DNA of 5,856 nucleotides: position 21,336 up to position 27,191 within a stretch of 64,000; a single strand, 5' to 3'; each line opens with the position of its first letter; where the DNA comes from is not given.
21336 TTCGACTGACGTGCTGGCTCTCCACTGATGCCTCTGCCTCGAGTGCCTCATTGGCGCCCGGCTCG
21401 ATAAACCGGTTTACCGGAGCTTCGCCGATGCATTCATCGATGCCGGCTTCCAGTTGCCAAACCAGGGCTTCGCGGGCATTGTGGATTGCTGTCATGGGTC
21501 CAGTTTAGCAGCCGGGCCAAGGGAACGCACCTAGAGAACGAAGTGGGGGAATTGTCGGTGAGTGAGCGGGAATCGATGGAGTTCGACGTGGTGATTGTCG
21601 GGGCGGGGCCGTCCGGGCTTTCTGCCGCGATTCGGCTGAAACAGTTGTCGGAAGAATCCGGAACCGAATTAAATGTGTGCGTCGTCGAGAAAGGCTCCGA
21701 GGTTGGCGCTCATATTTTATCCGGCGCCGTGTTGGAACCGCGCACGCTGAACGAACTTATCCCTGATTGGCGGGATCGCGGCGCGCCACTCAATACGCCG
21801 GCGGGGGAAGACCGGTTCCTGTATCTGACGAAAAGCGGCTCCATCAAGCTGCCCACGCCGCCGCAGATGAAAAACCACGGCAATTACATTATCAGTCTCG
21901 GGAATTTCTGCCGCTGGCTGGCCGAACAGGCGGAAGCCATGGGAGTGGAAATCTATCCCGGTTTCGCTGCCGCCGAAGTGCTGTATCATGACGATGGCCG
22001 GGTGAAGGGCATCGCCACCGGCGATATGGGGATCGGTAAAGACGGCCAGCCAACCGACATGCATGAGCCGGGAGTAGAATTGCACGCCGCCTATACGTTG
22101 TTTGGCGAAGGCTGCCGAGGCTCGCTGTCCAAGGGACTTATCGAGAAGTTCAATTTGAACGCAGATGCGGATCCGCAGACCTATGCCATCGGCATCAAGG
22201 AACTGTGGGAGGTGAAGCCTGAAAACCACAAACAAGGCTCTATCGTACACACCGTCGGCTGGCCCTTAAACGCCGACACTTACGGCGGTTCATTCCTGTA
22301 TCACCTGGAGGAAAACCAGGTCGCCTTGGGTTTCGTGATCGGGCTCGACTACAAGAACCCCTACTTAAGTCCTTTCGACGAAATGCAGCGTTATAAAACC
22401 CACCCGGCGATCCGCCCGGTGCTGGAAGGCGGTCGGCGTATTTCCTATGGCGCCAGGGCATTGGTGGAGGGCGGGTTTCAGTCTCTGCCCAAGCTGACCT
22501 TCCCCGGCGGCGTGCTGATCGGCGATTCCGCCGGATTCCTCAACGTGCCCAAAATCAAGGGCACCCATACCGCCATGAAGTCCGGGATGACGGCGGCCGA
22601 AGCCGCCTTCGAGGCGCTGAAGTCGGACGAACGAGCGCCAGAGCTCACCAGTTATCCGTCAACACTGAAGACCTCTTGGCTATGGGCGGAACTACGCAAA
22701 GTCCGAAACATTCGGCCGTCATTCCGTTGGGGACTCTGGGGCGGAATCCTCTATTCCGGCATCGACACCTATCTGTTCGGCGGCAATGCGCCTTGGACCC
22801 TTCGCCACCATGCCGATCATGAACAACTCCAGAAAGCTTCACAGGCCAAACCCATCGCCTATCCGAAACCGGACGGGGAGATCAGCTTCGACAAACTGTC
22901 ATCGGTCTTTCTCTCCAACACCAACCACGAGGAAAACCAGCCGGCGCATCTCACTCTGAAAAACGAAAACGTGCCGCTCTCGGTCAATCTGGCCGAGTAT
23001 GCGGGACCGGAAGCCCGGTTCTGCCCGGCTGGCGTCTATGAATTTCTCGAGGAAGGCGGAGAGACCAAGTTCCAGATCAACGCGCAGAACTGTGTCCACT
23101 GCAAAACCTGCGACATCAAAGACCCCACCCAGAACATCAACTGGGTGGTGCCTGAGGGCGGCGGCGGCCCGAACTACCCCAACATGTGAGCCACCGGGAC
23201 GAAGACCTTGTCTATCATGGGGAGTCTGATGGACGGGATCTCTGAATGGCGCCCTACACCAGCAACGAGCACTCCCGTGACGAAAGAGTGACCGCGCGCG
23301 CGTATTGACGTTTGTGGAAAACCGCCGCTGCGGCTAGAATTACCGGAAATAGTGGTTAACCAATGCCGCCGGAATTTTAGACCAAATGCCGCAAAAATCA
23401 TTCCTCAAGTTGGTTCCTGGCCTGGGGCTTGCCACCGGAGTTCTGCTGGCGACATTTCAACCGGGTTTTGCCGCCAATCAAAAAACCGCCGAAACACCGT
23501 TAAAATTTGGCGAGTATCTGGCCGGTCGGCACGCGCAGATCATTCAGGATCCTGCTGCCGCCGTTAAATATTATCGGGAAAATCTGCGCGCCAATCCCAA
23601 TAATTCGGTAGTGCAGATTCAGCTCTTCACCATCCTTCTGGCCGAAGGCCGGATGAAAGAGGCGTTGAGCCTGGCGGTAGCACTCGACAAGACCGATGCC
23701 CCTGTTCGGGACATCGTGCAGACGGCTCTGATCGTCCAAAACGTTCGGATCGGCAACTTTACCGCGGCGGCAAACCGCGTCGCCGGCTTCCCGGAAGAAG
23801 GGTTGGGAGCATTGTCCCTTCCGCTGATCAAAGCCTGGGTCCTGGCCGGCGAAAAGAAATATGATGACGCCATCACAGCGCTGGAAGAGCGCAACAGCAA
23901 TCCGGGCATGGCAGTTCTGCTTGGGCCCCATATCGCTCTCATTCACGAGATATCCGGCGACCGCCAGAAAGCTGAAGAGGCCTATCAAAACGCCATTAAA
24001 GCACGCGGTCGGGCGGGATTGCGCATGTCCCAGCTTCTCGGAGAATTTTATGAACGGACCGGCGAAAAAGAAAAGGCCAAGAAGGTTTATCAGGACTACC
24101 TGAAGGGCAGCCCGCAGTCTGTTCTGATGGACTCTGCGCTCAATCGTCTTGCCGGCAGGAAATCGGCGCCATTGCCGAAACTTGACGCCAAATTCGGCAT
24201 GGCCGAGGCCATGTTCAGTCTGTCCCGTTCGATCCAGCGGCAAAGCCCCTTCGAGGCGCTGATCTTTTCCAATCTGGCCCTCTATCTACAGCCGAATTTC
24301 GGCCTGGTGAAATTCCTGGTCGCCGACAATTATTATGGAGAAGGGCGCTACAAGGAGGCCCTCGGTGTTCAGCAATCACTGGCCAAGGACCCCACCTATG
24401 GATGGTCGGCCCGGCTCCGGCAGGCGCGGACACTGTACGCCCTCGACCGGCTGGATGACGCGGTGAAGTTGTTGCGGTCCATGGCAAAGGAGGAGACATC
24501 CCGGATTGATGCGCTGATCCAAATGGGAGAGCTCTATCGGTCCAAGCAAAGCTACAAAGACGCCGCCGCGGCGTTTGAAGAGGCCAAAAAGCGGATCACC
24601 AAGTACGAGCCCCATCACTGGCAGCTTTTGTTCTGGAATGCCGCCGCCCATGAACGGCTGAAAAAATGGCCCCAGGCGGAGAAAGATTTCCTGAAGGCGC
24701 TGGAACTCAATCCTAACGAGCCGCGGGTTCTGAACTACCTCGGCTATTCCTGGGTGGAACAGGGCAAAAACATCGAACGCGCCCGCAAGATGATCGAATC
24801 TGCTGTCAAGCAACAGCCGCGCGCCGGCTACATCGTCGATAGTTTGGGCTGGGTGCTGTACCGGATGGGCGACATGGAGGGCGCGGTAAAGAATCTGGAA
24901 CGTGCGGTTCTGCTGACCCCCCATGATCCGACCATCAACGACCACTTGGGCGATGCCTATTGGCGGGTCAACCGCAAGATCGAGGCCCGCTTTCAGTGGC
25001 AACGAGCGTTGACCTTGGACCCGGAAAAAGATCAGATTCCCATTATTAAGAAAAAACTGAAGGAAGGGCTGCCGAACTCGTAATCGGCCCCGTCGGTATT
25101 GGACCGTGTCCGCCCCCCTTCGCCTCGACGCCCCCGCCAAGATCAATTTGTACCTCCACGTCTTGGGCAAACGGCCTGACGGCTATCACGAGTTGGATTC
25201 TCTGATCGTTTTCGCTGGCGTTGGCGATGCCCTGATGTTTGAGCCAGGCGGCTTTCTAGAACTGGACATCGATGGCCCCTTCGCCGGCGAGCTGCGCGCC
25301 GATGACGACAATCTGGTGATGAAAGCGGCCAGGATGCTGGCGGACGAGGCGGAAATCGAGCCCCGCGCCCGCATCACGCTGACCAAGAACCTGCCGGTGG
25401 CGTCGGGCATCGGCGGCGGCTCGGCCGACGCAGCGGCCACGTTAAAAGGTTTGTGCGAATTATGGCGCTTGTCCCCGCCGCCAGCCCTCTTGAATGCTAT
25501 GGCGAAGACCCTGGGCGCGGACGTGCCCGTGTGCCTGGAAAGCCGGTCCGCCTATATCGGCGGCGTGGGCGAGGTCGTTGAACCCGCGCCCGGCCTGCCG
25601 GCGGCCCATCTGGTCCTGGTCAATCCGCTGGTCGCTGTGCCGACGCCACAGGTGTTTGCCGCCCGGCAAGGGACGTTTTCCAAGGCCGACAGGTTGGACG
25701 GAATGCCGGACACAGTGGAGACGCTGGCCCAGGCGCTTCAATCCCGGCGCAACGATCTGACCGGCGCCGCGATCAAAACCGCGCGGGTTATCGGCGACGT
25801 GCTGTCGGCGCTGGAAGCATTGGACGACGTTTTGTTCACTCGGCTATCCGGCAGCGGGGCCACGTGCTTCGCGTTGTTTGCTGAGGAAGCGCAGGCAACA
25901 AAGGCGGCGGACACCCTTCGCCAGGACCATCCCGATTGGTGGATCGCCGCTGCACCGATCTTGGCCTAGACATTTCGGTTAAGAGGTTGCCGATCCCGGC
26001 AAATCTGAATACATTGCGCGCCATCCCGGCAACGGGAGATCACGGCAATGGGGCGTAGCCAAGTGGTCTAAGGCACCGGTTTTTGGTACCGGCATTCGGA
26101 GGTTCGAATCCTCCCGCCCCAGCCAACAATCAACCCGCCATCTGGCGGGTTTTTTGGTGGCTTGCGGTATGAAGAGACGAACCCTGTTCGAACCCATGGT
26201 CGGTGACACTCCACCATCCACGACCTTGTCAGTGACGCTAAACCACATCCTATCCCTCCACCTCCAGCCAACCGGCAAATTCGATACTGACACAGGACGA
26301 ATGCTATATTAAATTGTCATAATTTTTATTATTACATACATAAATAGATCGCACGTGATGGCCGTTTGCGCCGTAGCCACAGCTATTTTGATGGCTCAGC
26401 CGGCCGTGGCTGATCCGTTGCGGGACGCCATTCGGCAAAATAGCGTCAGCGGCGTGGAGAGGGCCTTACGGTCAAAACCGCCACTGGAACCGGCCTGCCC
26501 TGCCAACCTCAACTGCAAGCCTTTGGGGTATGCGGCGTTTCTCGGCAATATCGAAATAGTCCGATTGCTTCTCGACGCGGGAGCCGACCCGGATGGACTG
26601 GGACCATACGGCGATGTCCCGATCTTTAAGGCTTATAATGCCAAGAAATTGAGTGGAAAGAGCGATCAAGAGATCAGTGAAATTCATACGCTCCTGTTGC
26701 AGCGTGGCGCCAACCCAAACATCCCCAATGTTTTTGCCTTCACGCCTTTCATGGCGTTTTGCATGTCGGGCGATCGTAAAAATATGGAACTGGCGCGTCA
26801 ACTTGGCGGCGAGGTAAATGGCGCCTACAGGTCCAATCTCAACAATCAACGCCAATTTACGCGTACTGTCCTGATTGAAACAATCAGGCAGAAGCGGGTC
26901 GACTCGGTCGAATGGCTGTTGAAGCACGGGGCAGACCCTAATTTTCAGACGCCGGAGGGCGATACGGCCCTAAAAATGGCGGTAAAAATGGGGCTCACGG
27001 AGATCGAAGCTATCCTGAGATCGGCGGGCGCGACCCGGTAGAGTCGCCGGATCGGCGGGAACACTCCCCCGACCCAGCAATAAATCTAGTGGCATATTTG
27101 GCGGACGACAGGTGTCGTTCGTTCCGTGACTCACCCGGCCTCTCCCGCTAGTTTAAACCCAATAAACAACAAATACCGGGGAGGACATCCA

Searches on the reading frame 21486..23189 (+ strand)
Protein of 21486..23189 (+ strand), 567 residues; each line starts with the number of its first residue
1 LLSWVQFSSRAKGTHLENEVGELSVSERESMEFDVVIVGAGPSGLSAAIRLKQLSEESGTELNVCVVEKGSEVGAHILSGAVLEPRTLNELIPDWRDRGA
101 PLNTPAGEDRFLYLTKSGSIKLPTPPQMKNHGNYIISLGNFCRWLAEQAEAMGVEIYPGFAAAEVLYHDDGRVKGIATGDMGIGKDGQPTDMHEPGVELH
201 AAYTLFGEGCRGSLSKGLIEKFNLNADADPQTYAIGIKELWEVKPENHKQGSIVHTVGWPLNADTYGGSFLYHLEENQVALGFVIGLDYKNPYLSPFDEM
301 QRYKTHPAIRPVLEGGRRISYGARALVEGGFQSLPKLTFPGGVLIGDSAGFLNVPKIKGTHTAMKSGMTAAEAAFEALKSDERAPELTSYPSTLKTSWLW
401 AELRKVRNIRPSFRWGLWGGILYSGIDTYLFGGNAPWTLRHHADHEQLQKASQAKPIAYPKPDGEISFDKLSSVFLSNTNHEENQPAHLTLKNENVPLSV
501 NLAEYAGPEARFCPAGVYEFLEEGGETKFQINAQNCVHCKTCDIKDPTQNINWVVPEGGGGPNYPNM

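Call 62: search_protein_families(library=pfam, proteins=[window:21486-23189:+], max_evalue=0.0001)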
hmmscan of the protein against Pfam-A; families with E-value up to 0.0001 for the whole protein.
window:21486-23189:+ (567 aa): 6 families
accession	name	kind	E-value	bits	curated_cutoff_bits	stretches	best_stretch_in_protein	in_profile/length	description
PF05187.19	Fer4_ETF_QO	-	1.1e-50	170.5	24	1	464-564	1-103/104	Electron transfer flavoprotein-ubiquinone oxidoreductase, 4Fe-4S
PF21162.3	ETFQO_UQ-bd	-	1.7e-44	150.7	27.7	1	233-326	1-96/96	ETF-QO, ubiquinone-binding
PF01266.30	DAO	-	2.1e-09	37.8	27.9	1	34-75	1-36/353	FAD dependent oxidoreductase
PF00890.30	FAD_binding_2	-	5e-08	33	20.4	0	34-77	1-38/414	FAD binding domain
PF13450.12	NAD_binding_8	-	1.3e-06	29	21.9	1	37-81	1-39/68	NAD(P)-binding Rossmann-like domain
PF01946.23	Thi4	-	3.6e-06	26.8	26.2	1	29-80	14-60/235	Thi4 family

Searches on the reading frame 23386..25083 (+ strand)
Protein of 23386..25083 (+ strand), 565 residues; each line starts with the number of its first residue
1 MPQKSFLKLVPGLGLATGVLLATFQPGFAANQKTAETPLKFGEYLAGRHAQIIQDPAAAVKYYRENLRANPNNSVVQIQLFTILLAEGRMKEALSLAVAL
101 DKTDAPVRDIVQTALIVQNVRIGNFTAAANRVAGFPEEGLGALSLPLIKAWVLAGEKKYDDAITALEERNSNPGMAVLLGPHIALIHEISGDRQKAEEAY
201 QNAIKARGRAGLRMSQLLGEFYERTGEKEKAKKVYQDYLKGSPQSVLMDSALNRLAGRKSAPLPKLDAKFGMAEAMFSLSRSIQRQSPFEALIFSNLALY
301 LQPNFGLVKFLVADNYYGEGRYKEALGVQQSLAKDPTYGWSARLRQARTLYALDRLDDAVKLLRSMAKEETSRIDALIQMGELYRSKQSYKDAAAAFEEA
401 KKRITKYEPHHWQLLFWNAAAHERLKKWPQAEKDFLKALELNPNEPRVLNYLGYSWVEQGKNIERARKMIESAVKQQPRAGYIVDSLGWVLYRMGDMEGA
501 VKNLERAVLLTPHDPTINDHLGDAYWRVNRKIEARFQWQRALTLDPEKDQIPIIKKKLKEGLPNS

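Call 10: search_protein_families(library=pfam, proteins=[window:23386-25083:+], max_evalue=0.01)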
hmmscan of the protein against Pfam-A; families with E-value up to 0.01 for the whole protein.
window:23386-25083:+ (565 aa): 24 families
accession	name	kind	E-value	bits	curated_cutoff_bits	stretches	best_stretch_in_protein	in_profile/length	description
PF07719.23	TPR_2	-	1.4e-31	106.4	27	3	413-444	2-33/34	Tetratricopeptide repeat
PF13428.12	TPR_14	-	9.3e-23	78.9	23.5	0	216-248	5-37/44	Tetratricopeptide repeat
PF13432.12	TPR_16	-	9.8e-23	80.7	32.7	3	380-446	3-65/65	Tetratricopeptide repeat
PF14559.12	TPR_19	-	1.1e-21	77.4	25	2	55-105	6-56/68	Tetratricopeptide repeat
PF00515.34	TPR_1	-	1.1e-18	66.6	27.8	1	419-444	8-33/34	Tetratricopeptide repeat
PF13181.12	TPR_8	-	3.8e-18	64.5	25.7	0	214-240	3-29/34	Tetratricopeptide repeat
PF13424.12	TPR_12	-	8.9e-14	51.9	30.1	1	178-241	5-74/77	Tetratricopeptide repeat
PF09976.15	TPR_21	-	2.8e-13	50.5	25.5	1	323-406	96-178/193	Tetratricopeptide repeat-like domain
PF13371.12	TPR_9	-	6.9e-12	45.6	35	1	458-517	6-65/73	Tetratricopeptide repeat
PF13414.12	TPR_11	-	4.2e-11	42.8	26.8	2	490-527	3-40/42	TPR repeat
PF13174.12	TPR_6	-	1.1e-09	38.8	26.3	0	218-245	6-33/33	Tetratricopeptide repeat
PF23914.1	TPR_CcmH_CycH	-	1.8e-09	38.1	42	1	425-513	63-153/158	Cytochrome c-type biogenesis protein H TPR domain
PF13431.12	TPR_17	-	3.3e-09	36.7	24.4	0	435-455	2-22/34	Tetratricopeptide repeat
PF13176.12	TPR_7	-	9.5e-09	35.1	27.9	0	376-400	1-27/36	Tetratricopeptide repeat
PF12895.13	ANAPC3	-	1.3e-07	32.2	27.2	0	310-364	27-80/82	Anaphase-promoting complex, cyclosome, subunit 3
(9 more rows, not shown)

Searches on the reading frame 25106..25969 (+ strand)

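Call 10: search_protein_families(library=pfam, proteins=[window:25106-25969:+], max_evalue=0.01)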
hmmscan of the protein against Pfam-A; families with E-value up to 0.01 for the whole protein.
window:25106-25969:+ (287 aa): 2 families
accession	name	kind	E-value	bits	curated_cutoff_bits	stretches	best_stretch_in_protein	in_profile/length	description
PF00288.32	GHMP_kinases_N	-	5e-14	52.7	22.3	1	69-144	1-84/87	GHMP kinases N terminal domain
PF08544.19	GHMP_kinases_C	-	1e-08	35.8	21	1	207-273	13-81/85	GHMP kinases C terminal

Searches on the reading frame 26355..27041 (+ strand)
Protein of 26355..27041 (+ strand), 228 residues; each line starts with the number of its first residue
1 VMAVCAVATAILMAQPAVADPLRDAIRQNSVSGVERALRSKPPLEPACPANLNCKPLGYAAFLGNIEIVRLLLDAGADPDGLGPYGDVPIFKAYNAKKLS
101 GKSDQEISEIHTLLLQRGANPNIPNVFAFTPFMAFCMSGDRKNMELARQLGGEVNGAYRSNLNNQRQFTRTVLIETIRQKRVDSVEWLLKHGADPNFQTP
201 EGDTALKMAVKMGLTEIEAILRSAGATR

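Call 10: search_protein_families(library=pfam, proteins=[window:26355-27041:+], max_evalue=0.01)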
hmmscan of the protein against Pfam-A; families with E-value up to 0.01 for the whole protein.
window:26355-27041:+ (228 aa): 5 families
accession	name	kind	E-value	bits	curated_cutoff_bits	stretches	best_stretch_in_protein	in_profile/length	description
PF12796.13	Ank_2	-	7.9e-17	62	27.3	2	160-222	20-80/90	Ankyrin repeats (3 copies)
PF00023.36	Ank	-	3.3e-16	58.9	21.1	1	56-80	5-29/33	Ankyrin repeat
PF13637.12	Ank_4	-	2e-13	50.6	22.7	1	179-213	7-41/50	Ankyrin repeats (many copies)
PF13606.12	Ank_3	-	1e-11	44.2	22.3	1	53-80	2-29/30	Ankyrin repeat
PF13857.12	Ank_5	-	2.5e-11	44.1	27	1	161-209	8-56/56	Ankyrin repeats (many copies)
